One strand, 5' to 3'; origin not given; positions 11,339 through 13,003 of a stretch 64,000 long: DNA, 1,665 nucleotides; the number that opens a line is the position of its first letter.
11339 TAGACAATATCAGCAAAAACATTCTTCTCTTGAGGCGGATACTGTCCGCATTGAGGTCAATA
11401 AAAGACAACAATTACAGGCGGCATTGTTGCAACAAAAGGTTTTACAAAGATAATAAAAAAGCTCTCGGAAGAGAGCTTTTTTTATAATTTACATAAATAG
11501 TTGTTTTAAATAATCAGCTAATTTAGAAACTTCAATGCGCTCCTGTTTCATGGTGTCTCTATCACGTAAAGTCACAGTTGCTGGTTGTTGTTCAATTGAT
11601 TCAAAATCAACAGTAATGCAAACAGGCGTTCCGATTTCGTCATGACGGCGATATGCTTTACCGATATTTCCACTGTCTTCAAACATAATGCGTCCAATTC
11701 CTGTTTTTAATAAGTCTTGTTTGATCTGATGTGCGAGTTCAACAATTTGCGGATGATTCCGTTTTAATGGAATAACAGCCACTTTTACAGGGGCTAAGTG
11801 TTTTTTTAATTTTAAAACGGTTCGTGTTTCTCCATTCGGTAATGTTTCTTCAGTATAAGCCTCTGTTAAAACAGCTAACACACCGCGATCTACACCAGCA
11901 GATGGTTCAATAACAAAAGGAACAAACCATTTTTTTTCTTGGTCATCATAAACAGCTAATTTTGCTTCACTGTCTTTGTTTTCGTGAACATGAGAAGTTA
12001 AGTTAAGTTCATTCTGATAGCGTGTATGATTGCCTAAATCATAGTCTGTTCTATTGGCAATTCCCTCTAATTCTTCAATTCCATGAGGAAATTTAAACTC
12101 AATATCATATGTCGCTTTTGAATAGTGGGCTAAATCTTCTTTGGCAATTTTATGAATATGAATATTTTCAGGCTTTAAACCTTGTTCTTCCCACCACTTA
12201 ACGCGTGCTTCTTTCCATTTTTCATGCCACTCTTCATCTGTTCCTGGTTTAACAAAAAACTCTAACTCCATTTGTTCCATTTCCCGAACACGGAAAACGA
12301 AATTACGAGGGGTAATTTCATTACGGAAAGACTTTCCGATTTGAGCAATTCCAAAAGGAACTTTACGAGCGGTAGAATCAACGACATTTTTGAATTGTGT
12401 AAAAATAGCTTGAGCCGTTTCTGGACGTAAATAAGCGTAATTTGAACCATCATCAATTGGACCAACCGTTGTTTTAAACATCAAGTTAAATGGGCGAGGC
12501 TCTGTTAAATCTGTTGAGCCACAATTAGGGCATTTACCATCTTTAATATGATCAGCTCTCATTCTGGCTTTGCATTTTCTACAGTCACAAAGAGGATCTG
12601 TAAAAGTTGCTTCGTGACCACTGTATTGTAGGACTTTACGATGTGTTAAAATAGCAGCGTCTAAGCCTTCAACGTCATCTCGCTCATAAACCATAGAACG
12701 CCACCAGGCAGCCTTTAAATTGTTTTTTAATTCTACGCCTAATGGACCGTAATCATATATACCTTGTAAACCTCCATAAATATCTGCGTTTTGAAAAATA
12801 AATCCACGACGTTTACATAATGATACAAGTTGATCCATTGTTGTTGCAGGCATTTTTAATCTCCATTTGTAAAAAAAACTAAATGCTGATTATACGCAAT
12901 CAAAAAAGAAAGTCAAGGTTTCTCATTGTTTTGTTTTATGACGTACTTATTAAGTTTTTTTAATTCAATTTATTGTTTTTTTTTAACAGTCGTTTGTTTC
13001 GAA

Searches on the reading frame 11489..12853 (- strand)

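Call 65: search_protein_families(library=ncbifam, proteins=[window:11489-12853:-], max_evalue=1e-10)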
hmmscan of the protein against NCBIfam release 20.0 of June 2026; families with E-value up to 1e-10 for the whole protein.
window:11489-12853:- (454 aa): 5 families
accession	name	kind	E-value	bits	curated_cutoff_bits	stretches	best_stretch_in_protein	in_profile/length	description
NF011484.0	PRK14894.1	equivalog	7.8e-208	691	1050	2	1-337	1-337/539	glycine--tRNA ligase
NF003211.1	PRK04173.1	equivalog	7.1e-181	602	312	2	106-449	128-454/454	glycine--tRNA ligase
TIGR00389.1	glyS_dimeric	equivalog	1.1e-141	473.2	243.3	4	305-451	423-563/565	glycine--tRNA ligase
NF006625.0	PRK09194.1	equivalog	3.7e-13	49.2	558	0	344-449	456-558/559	proline--tRNA ligase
NF008979.1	PRK12325.1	exception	1e-12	47.7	550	0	351-449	340-436/437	proline--tRNA ligase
